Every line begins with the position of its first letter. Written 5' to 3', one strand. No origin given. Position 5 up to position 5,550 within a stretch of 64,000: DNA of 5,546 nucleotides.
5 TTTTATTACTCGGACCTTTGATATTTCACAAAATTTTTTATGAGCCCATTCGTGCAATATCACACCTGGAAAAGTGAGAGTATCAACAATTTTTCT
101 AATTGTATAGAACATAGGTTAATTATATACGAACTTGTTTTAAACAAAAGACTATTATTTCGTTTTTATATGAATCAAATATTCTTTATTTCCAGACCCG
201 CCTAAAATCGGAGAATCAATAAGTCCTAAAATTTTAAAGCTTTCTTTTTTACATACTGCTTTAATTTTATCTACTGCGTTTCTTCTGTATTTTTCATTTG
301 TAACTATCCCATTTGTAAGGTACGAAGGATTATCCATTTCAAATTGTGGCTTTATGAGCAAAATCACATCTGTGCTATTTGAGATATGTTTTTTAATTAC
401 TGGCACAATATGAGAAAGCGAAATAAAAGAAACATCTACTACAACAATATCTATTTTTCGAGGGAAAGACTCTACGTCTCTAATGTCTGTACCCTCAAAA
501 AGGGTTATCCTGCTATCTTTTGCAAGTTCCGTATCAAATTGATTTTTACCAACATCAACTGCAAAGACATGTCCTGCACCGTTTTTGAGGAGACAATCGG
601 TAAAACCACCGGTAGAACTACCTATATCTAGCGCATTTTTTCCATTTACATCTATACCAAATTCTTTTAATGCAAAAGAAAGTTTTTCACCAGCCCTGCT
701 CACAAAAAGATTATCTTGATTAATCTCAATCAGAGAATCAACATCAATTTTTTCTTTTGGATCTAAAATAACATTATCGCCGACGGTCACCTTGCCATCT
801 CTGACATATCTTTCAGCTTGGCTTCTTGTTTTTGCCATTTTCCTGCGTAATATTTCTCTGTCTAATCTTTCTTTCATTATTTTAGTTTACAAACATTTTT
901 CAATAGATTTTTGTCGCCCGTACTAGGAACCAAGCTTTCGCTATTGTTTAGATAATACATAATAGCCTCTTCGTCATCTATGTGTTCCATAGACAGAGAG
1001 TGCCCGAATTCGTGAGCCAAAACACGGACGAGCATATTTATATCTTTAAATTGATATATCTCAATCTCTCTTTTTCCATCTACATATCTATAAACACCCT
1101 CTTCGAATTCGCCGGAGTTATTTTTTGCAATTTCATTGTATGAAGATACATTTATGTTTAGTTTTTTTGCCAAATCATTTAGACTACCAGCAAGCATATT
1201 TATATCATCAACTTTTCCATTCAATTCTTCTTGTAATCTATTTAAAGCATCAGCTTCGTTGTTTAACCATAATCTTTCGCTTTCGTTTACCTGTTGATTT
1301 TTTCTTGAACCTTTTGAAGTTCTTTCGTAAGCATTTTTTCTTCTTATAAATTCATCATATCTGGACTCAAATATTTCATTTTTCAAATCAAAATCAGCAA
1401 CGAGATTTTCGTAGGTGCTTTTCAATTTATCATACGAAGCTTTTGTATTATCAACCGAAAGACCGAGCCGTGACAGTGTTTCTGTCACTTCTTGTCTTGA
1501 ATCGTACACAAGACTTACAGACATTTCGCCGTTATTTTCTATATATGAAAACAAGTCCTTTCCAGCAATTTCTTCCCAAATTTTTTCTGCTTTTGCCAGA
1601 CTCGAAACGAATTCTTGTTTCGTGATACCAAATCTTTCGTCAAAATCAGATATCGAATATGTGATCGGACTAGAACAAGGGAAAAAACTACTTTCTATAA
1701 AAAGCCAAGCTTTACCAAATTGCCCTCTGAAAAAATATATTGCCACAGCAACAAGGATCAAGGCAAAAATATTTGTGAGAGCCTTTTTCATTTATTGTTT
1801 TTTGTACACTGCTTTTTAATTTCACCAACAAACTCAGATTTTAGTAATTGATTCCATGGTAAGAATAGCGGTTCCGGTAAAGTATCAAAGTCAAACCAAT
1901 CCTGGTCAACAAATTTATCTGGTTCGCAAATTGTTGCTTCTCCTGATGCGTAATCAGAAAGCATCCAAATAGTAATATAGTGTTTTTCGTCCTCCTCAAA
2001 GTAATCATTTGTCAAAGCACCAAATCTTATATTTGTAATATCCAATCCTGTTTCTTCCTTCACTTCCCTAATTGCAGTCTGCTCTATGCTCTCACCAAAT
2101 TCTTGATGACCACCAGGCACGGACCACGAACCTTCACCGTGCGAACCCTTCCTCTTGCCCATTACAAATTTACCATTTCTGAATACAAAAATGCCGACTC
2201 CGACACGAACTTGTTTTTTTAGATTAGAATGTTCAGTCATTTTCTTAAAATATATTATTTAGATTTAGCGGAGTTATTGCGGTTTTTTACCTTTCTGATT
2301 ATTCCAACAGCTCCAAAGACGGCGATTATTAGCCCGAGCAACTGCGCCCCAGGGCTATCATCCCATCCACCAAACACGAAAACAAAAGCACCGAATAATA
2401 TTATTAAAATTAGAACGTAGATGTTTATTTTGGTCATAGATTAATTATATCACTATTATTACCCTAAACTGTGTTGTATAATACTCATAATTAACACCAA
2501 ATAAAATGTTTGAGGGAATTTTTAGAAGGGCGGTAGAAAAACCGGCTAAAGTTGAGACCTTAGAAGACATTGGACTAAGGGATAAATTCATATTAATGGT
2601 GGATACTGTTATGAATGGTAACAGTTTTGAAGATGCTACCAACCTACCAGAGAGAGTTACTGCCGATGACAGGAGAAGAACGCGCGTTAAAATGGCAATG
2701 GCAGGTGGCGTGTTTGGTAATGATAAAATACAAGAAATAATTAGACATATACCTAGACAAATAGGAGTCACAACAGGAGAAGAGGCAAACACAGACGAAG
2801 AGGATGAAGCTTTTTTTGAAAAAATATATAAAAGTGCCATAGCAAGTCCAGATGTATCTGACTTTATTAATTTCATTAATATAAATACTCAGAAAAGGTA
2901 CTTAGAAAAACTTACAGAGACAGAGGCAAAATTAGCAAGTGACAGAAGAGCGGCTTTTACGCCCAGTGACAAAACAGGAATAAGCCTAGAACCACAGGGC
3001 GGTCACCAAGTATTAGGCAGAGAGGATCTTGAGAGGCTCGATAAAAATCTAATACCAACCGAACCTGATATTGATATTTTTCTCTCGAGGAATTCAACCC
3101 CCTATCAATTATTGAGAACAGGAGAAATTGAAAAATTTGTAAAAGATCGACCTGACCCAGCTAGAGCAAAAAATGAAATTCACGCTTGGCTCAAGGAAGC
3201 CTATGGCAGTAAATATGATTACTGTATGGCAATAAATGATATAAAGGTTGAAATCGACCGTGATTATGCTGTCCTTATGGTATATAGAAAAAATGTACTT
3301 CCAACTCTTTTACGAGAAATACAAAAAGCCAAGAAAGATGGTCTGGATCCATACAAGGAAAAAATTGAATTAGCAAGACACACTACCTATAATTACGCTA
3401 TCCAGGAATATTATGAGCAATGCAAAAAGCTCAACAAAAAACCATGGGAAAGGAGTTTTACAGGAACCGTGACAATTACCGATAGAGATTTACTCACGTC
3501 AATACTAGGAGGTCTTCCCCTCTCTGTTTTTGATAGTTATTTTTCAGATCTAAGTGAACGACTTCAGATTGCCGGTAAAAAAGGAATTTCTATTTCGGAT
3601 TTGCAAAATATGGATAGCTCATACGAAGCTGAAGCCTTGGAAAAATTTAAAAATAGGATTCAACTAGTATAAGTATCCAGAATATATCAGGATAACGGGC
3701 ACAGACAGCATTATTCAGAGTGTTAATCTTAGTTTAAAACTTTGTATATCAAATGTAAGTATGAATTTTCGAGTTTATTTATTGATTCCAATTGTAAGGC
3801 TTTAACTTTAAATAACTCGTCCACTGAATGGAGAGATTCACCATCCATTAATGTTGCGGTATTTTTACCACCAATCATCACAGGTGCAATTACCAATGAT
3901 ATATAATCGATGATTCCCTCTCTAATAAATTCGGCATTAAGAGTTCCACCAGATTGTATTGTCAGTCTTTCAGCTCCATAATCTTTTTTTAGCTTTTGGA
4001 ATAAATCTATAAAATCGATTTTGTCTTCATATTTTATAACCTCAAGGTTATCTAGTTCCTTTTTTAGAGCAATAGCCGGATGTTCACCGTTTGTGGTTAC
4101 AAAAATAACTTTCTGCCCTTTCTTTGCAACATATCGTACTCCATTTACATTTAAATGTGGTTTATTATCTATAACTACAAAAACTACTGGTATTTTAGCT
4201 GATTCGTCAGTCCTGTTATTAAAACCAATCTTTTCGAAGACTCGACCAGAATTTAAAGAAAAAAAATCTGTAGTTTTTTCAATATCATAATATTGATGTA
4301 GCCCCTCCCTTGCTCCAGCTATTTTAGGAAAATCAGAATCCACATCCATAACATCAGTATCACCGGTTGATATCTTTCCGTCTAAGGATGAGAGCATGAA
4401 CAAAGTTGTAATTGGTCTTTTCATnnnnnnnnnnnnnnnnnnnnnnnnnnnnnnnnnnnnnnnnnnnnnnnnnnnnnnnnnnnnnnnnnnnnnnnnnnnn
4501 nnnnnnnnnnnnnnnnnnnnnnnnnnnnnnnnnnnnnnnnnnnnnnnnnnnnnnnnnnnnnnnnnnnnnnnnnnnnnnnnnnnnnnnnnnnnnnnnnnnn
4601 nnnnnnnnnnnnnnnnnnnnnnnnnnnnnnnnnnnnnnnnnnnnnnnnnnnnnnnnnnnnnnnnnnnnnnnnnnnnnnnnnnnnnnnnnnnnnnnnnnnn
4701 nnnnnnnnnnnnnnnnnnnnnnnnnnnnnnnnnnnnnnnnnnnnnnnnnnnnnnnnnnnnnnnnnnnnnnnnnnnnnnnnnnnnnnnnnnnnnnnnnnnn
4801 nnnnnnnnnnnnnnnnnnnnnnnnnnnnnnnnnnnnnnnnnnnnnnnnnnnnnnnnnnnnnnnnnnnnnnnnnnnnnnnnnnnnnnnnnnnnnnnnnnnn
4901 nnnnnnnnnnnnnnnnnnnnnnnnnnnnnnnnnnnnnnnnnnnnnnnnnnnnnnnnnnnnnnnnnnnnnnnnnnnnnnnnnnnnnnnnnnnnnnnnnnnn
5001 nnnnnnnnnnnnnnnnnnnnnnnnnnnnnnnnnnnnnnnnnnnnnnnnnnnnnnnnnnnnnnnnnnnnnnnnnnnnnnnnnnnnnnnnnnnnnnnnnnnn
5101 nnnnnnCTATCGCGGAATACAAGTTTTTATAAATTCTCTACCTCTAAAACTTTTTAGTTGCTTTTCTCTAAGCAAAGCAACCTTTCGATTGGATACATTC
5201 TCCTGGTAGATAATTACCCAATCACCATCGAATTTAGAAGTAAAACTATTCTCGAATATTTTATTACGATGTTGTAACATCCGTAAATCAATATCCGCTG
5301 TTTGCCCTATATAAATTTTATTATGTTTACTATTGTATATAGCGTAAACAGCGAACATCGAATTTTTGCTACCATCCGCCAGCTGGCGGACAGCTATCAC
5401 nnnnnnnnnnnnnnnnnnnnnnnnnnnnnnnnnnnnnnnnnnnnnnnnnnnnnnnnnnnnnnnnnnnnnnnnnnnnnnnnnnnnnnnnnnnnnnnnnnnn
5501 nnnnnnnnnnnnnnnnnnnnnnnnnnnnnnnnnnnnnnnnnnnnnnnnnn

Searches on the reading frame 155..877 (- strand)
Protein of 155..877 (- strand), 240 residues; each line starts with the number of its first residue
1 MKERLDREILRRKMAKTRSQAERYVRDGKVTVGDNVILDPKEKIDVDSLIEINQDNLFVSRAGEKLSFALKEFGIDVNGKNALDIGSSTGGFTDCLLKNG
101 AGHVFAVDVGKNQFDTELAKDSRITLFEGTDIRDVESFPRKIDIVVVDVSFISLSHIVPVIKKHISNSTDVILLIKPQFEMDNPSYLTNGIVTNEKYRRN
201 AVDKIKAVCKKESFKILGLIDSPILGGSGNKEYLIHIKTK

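Call 78: find_encoding_contigs(protein=window:155-877:-, flank=10000, max_places=3)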
Protein window:155-877:- (240 aa): 5 contigs read that carry it; 2 places shown.
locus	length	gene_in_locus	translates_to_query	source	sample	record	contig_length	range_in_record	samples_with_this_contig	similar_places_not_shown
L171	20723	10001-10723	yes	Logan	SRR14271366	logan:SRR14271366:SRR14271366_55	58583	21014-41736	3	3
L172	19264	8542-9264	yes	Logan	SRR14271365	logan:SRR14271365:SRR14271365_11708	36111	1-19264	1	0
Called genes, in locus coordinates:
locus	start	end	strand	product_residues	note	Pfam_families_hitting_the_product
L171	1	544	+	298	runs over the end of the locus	PF00231:ATP-synt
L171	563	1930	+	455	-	PF02874:ATP-synt_ab_N, PF00006:ATP-synt_ab, PF22919:ATP-synt_VA_C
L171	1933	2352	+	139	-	PF02823:ATP-synt_DE_N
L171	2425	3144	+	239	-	PF00929:RNase_T, PF20600:ExoX-like_C (weak)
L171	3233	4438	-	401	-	-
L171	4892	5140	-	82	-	PF04070:DUF378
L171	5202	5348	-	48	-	-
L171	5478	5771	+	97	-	PF01541:GIY-YIG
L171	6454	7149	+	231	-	PF01872:RibD_C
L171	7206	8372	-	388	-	-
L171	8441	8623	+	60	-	-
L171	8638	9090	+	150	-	PF00293:NUDIX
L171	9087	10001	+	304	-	PF00413:Peptidase_M10 (weak)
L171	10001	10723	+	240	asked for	PF01479:S4, PF01728:FtsJ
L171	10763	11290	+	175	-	-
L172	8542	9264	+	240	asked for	PF01479:S4, PF01728:FtsJ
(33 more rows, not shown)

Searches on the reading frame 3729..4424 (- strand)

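Call 68: search_protein_families(library=pfam, proteins=[window:3729-4424:-], max_evalue=0.01)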
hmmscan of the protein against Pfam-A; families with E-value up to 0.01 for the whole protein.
window:3729-4424:- (231 aa): 1 family
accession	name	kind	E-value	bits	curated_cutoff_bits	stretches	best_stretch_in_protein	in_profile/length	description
PF01872.23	RibD_C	-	3e-19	70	24.1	1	7-220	4-193/197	RibD C-terminal domain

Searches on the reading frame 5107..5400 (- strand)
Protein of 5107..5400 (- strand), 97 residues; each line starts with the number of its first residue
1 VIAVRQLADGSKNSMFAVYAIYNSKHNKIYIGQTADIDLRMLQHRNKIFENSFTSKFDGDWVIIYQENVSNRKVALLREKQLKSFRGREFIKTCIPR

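Call 68: search_protein_families(library=pfam, proteins=[window:5107-5400:-], max_evalue=0.01)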
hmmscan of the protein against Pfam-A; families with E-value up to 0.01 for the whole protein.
window:5107-5400:- (97 aa): 1 family
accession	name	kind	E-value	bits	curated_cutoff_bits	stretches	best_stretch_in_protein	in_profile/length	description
PF01541.30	GIY-YIG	-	1.1e-11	45.3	22.6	1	16-84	2-70/78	GIY-YIG catalytic domain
